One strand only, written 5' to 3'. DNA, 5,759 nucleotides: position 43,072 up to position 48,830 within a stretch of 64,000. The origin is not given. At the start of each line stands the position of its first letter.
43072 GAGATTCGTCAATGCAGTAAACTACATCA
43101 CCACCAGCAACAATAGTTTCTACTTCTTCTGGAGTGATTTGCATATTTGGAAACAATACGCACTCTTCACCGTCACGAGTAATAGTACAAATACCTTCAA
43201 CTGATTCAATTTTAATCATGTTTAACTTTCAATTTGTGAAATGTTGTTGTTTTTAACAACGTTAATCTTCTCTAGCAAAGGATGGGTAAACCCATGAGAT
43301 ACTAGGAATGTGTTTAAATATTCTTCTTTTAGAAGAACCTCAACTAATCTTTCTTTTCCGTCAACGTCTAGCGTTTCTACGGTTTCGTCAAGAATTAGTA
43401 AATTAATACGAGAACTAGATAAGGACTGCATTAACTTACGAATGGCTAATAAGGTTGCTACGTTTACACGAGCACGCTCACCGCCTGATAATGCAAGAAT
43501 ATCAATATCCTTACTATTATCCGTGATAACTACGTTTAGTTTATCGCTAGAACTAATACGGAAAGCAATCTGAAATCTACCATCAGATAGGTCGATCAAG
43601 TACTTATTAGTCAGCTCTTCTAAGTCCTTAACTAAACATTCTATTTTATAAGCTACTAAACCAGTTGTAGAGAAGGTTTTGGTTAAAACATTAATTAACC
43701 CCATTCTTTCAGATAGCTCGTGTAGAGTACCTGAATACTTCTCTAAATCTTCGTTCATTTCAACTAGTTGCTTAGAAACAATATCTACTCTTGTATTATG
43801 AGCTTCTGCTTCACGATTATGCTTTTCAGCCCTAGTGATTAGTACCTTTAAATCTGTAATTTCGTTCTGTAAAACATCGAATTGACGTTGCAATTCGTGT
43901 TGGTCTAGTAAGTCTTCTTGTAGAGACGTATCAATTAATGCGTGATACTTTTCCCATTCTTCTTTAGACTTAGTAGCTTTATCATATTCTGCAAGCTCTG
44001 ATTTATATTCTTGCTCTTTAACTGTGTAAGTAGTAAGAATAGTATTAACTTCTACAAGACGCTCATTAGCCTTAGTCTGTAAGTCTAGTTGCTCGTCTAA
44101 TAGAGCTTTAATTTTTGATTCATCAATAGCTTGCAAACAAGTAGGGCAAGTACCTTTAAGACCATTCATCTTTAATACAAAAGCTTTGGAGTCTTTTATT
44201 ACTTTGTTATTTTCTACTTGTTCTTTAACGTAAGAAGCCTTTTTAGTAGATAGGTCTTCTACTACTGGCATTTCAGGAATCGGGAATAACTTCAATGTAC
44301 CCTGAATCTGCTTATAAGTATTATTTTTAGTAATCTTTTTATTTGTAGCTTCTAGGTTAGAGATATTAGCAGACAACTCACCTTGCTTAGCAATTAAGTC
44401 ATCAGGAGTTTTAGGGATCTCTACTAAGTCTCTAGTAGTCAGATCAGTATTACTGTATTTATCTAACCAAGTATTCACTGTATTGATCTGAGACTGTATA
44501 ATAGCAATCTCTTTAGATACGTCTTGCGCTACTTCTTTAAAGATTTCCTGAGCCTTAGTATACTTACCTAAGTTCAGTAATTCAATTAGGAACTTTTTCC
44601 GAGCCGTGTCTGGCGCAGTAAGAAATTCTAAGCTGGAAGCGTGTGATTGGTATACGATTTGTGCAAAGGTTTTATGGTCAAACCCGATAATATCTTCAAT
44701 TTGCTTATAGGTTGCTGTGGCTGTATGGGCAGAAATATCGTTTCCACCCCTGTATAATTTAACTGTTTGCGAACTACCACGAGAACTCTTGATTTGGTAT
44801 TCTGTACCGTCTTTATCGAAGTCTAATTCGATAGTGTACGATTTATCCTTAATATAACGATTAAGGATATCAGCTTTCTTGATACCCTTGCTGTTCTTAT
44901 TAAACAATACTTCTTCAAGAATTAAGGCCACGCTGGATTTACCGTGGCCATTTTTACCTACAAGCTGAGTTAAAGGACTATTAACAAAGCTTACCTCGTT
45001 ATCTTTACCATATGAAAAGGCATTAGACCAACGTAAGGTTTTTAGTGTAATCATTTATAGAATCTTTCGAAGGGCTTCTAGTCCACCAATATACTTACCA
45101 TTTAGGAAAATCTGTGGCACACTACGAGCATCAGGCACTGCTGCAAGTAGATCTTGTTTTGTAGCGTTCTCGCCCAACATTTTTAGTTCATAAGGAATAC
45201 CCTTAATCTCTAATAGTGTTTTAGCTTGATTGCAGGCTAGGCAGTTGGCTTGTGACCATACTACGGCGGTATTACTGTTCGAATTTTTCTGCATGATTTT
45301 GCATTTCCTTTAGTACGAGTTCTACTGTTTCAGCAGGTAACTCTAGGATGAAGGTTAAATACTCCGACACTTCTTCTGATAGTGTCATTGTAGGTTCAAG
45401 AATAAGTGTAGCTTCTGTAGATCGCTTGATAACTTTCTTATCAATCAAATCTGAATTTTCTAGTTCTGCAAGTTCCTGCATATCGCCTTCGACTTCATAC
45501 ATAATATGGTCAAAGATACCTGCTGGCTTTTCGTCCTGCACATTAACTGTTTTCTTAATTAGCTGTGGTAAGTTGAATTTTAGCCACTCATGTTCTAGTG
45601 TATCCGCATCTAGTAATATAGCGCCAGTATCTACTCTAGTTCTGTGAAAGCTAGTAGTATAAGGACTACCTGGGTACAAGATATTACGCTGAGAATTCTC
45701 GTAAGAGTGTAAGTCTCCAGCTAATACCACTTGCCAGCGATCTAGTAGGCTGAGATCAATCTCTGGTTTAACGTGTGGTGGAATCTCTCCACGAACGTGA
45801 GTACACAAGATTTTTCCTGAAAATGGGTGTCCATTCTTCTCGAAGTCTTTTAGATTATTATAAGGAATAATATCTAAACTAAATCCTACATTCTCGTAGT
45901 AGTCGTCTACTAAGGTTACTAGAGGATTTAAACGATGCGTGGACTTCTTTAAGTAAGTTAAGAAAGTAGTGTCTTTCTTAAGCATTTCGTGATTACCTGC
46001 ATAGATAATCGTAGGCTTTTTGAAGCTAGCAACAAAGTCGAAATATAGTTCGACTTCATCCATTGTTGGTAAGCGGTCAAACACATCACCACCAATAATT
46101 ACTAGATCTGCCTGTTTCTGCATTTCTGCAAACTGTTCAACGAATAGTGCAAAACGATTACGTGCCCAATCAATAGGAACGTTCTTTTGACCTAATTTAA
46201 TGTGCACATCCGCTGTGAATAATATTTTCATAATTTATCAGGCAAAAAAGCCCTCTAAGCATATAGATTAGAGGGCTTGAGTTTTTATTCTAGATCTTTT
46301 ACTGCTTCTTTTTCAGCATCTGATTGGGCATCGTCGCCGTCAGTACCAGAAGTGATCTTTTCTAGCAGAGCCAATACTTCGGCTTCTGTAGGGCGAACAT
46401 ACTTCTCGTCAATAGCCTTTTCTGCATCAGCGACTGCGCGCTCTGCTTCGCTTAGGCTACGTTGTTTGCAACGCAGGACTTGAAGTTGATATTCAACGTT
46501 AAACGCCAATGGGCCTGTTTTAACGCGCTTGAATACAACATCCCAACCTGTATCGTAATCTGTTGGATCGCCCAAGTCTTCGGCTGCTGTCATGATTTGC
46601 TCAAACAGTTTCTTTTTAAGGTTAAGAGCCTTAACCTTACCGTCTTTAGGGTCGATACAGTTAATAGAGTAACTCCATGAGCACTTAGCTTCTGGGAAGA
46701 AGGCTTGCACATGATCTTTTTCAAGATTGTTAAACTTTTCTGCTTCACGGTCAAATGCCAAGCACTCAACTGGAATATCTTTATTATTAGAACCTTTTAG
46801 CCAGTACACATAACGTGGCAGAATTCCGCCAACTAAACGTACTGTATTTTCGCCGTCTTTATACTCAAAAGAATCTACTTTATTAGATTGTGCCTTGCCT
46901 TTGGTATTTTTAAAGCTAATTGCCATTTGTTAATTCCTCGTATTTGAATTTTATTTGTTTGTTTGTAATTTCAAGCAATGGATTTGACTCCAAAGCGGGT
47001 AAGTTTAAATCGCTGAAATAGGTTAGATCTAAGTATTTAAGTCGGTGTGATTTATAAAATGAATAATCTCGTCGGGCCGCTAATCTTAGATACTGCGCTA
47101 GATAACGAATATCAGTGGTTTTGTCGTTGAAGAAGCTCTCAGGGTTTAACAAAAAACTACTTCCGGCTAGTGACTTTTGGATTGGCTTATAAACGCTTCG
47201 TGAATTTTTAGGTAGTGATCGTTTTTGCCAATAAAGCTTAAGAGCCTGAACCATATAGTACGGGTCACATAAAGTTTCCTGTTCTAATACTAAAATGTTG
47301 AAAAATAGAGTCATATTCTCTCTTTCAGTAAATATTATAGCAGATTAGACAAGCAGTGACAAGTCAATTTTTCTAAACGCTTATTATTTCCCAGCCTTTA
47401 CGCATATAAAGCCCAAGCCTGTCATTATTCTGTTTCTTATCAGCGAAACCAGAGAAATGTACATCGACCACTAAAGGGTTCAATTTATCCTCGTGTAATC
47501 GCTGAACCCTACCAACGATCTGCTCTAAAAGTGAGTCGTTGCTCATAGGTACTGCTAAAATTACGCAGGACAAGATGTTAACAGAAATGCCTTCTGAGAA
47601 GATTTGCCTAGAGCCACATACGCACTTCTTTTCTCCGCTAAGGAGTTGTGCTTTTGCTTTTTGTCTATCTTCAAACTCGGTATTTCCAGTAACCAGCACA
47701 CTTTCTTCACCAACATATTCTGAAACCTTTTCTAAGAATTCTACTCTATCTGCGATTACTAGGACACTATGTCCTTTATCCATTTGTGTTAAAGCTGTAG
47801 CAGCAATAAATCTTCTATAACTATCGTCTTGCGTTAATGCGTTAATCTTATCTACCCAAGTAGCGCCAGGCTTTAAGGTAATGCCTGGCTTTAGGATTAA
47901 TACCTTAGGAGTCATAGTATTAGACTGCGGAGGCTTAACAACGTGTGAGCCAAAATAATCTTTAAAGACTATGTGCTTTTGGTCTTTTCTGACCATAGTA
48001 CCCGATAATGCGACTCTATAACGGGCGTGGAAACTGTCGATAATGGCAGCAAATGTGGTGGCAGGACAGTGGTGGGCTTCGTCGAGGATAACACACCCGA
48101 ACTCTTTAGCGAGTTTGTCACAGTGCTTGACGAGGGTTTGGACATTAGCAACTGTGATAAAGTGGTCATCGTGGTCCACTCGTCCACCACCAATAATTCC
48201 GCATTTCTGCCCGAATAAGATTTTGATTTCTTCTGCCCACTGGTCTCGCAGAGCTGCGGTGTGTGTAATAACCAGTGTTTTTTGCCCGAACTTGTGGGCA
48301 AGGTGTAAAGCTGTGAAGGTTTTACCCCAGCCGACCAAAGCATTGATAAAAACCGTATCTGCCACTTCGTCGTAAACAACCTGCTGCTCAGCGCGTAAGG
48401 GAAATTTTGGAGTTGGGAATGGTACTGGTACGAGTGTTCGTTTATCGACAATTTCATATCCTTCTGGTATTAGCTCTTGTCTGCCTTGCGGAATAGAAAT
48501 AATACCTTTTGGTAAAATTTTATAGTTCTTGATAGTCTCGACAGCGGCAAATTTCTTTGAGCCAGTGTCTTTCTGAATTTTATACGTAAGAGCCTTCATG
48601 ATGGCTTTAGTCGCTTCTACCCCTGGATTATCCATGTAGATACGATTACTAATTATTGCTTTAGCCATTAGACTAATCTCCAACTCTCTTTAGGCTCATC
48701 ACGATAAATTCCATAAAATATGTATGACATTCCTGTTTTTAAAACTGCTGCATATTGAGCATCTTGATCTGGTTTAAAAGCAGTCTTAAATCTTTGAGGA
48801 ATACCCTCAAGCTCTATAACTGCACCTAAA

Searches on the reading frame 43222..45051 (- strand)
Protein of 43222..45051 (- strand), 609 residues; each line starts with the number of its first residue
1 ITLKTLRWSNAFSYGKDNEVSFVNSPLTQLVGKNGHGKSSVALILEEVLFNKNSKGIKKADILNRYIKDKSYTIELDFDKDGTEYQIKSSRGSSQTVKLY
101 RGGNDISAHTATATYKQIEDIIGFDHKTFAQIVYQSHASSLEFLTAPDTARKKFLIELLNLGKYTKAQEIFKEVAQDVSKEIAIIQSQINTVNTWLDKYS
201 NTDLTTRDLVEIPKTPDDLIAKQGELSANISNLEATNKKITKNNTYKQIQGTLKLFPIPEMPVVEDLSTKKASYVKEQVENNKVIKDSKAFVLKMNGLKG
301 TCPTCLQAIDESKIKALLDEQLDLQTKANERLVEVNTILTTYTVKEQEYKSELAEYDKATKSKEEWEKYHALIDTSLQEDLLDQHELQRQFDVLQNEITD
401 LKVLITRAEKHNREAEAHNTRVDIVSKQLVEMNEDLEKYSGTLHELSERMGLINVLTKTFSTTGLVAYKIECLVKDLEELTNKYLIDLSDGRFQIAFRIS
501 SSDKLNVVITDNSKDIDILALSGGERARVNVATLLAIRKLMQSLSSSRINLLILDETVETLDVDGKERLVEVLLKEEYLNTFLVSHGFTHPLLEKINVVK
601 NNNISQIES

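Call 74: search_protein_families(library=phrogs, proteins=[window:43222-45051:-], max_evalue=0.00001)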
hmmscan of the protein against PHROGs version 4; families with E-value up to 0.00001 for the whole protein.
window:43222-45051:- (609 aa): 3 families
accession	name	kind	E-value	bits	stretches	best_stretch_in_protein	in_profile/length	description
phrog_77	-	DNA, RNA and nucleotide metabolism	1.4e-93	316.1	1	1-608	296-953/967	SbcC-like subunit of palindrome specific endonuclease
phrog_21388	-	DNA, RNA and nucleotide metabolism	4.8e-07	30.9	1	33-111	42-122/126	exonuclease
phrog_4747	-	unknown function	6.8e-07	29.7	0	23-100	20-97/610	-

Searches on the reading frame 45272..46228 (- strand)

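Call 74: search_protein_families(library=phrogs, proteins=[window:45272-46228:-], max_evalue=0.00001)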
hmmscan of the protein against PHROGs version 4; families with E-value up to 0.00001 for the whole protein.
window:45272-46228:- (318 aa): 2 families
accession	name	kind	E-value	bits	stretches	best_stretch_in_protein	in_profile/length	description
phrog_100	-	DNA, RNA and nucleotide metabolism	9.4e-44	151.1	1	1-307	30-366/989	SbcD-like subunit of palindrome specific endonuclease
phrog_1649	-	other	4.2e-06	26.6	0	1-93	37-116/308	metallo-phosphoesterase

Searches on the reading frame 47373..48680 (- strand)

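Call 74: search_protein_families(library=phrogs, proteins=[window:47373-48680:-], max_evalue=0.00001)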
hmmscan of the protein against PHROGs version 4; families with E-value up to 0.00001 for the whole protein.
window:47373-48680:- (435 aa): 5 families
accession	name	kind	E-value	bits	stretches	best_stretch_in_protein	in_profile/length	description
phrog_16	-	DNA, RNA and nucleotide metabolism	5.2e-65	221.2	1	32-407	232-598/986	DNA helicase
phrog_9690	-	DNA, RNA and nucleotide metabolism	4.6e-28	99.1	1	175-407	22-268/306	DNA helicase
phrog_62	-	DNA, RNA and nucleotide metabolism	1.3e-19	70.2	1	85-232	687-852/1881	DNA helicase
phrog_16259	-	DNA, RNA and nucleotide metabolism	1.1e-12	48.9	1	100-246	124-278/330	DNA helicase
phrog_2488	-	DNA, RNA and nucleotide metabolism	1.8e-07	31.3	0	107-155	38-94/579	DNA helicase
